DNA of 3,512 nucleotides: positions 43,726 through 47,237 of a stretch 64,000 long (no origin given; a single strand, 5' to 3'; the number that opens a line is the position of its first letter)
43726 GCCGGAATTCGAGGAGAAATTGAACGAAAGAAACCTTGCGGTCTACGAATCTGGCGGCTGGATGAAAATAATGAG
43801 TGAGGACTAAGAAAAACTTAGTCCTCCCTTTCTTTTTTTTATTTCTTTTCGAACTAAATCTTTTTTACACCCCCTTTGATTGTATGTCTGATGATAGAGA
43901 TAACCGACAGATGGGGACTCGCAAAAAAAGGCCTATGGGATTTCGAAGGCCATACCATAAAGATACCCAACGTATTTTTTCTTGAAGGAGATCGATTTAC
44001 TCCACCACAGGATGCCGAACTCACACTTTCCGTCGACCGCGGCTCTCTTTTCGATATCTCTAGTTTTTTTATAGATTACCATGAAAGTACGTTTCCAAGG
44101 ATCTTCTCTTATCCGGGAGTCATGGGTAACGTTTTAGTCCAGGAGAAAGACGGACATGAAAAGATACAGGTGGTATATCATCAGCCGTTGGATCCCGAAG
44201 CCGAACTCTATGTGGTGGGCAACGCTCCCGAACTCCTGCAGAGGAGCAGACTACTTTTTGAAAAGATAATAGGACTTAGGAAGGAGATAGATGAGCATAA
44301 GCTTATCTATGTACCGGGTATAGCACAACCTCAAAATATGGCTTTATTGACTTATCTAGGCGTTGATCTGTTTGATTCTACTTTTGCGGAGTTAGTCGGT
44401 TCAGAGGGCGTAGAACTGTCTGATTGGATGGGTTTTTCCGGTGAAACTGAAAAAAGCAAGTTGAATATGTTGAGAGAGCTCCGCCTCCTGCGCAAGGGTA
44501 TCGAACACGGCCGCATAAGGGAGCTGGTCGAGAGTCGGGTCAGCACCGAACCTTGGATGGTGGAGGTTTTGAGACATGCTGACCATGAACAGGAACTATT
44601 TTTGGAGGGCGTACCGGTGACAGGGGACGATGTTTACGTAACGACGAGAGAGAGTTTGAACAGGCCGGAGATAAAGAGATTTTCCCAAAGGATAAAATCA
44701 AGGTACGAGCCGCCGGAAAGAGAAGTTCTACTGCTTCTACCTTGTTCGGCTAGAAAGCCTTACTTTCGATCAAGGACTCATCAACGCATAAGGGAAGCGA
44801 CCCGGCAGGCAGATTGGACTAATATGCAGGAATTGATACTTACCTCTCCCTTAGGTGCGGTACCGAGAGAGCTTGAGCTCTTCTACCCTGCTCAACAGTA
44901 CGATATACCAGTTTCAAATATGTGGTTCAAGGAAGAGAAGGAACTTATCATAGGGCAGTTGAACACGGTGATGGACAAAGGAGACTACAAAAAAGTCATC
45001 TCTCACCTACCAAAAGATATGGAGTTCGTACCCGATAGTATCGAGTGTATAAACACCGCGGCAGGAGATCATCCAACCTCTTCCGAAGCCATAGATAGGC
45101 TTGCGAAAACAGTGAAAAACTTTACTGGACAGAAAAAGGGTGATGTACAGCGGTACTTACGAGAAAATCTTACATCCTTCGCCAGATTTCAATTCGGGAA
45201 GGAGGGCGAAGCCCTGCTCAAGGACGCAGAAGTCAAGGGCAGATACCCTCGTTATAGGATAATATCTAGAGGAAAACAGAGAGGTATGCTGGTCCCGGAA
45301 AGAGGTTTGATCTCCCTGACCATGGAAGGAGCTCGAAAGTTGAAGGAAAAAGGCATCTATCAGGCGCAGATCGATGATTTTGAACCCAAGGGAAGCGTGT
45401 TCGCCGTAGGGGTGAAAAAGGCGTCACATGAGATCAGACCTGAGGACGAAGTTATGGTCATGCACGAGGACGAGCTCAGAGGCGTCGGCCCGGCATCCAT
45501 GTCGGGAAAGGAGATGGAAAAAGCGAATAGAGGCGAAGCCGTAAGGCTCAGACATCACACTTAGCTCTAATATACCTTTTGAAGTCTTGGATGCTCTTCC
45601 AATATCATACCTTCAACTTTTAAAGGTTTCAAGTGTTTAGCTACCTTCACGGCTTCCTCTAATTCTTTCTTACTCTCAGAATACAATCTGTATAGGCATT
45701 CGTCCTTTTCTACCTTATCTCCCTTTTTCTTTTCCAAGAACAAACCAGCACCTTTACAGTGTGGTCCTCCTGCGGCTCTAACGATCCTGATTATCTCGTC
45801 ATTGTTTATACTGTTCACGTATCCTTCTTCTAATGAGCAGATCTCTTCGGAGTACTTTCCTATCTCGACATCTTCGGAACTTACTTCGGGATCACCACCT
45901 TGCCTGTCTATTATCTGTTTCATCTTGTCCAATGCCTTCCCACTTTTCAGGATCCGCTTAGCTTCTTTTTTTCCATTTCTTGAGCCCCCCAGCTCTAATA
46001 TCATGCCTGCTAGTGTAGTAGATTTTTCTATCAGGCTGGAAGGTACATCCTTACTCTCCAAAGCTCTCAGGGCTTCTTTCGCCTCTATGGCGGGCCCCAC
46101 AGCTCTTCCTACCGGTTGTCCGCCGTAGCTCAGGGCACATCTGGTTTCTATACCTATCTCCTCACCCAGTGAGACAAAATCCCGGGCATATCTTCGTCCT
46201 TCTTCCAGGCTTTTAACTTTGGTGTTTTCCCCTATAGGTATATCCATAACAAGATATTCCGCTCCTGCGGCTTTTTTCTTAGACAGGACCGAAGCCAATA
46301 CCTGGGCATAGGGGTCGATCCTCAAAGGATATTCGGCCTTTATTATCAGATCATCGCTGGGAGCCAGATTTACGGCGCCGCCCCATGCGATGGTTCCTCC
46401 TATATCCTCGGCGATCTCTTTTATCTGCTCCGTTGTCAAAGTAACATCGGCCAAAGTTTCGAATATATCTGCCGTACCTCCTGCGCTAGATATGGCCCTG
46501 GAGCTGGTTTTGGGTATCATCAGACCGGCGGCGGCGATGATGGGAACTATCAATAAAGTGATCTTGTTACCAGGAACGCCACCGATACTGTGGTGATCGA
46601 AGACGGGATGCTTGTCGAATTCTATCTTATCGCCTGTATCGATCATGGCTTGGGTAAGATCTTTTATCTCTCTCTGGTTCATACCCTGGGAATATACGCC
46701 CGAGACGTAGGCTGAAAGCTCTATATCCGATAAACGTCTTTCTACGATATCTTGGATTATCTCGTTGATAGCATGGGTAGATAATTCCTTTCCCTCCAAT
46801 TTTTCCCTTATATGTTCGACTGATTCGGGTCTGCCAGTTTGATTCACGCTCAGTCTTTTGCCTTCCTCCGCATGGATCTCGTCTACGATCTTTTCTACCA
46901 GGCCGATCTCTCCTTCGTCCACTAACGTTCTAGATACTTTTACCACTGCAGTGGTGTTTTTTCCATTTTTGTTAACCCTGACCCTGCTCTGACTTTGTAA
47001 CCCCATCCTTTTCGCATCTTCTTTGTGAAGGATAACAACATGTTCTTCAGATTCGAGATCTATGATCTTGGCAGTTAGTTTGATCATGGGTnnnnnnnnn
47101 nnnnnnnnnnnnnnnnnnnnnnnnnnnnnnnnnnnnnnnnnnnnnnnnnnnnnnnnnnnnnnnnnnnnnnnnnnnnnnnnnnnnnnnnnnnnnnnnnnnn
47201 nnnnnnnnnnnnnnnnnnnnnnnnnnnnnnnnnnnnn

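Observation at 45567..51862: AMP-salvage/RuBisCO operon (R15P isomerase-rbcL-AMPpase) preceded by HAD phosphatase and a zinc-ribbon coiled-coil protein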

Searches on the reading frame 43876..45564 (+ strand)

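Call 3: search_protein_families(library=pfam, proteins=[window:43876-45564:+])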
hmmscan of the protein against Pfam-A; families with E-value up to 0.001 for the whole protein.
window:43876-45564:+ (562 aa): 4 families
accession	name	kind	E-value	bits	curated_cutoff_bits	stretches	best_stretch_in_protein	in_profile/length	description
PF17884.7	DUF5591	-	7.4e-47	159.4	26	1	266-412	1-149/150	Domain of unknown function (DUF5591)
PF01472.26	PUA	-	1e-13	51.4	24.8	1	506-561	17-73/74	PUA domain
PF01702.25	TGT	-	4.9e-06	26.3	26.3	1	110-181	198-268/357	Queuine tRNA-ribosyltransferase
PF14810.12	TGT_C2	-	1.1e-05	26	25.3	1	432-491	3-67/72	Patch-forming domain C2 of tRNA-guanine transglycosylase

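Call 4: search_protein_families(library=ncbifam, proteins=[window:43876-45564:+])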
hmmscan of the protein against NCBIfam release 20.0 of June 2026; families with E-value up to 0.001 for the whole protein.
window:43876-45564:+ (562 aa): 10 families
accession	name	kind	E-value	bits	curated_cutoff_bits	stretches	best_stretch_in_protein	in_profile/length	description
NF040592.1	tRNA_mod_ArcS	equivalog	5.5e-133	444.6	440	1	10-560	3-574/575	archaeosine synthase subunit alpha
NF053620.1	ArchsnAlpArcSThp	equivalog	1.9e-99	333.5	600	1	109-559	64-515/515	archaeosine synthase subunit alpha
TIGR00432.2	arcsn_tRNA_tgt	equivalog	4.1e-18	65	350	1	199-345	308-440/441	tRNA guanosine(15) transglycosylase TgtA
TIGR00451.1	unchar_dom_2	domain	3.9e-08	33.5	27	1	481-561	18-104/107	uncharacterized domain 2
NF010368.0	PRK13795.1-3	equivalog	4e-07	28.7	588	1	491-560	130-201/635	hypothetical protein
TIGR03684.1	arCOG00985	hypoth_equivalog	1.8e-06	27.9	120.6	1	508-561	91-146/154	arCOG04150 universal archaeal PUA-domain protein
NF011151.0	PRK14560.1-2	equivalog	6.7e-06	26.1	291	1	507-561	105-161/172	putative RNA-binding protein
NF010367.0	PRK13795.1-2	equivalog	0.00011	20.8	456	1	478-560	110-198/584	hypothetical protein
TIGR00449.1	tgt_general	superfamily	0.00054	18.9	47.6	0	108-178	203-272/367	tRNA-guanine transglycosylase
NF011153.0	PRK14560.1-4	equivalog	0.00059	19.8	169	0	508-561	97-152/162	putative RNA-binding protein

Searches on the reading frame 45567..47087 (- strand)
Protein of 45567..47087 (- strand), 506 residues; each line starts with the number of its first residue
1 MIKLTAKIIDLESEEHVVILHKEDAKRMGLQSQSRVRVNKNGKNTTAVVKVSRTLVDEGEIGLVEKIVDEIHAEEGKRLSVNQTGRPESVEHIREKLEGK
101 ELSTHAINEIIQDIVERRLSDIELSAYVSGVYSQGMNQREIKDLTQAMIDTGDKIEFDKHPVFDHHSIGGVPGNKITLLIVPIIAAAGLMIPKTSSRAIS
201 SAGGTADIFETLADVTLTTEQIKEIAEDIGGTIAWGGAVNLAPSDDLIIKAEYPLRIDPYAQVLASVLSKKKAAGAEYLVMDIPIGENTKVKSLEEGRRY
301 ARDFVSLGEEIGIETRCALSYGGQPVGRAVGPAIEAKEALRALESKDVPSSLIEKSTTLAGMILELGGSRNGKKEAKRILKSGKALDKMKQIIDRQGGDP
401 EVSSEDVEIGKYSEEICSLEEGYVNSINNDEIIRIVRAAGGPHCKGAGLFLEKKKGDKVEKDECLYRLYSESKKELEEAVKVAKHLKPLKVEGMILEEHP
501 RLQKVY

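Call 3: search_protein_families(library=pfam, proteins=[window:45567-47087:-])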
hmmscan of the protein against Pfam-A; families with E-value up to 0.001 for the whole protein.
window:45567-47087:- (506 aa): 4 families
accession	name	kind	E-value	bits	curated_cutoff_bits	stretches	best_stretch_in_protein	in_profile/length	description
PF00591.27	Glycos_transf_3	-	1.1e-13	51.9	27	1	161-386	3-253/253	Glycosyl transferase family, a/b domain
PF02885.22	Glycos_trans_3N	-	3.2e-13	49.7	26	1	91-152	2-63/63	Glycosyl transferase family, helical bundle domain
PF07831.19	PYNP_C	-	5e-12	45.8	27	1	423-485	1-70/75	Pyrimidine nucleoside phosphorylase C-terminal domain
PF01568.27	Molydop_binding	-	0.00098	19.6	26.8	0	12-60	25-73/110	Molydopterin dinucleotide binding domain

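Call 4: search_protein_families(library=ncbifam, proteins=[window:45567-47087:-])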
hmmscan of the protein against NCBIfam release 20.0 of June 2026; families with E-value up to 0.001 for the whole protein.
window:45567-47087:- (506 aa): 9 families
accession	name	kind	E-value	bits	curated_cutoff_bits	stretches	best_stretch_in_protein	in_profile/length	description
TIGR03327.1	AMP_phos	equivalog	1.2e-200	667.3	535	1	4-498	2-499/500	AMP phosphorylase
TIGR02645.1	ARCH_P_rylase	hypoth_equivalog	1.8e-183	610.5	434.6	1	5-493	2-493/493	putative thymidine phosphorylase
NF003338.0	PRK04350.1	subfamily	1.3e-181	604.4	434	1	3-497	2-500/502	thymidine phosphorylase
TIGR02644.1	Y_phosphoryl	subfamily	6.4e-72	242.6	409.05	1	90-483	2-410/417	pyrimidine-nucleoside phosphorylase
NF004490.0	PRK05820.1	equivalog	8.6e-71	238.9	269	1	90-485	6-418/439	thymidine phosphorylase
NF004747.0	PRK06078.1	equivalog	5.2e-61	206.5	559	1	90-485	4-414/434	pyrimidine-nucleoside phosphorylase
TIGR02643.1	T_phosphoryl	equivalog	3.2e-51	174.6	570.7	1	91-485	5-418/437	thymidine phosphorylase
TIGR01245.1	trpD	equivalog_domain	2.2e-13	50.2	199.05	1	97-228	5-140/330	anthranilate phosphoribosyltransferase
NF011201.0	PRK14607.1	equivalog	2.4e-10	39.7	670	1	88-230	194-339/534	bifunctional anthranilate synthase component II/anthranilate phosphoribosyltransferase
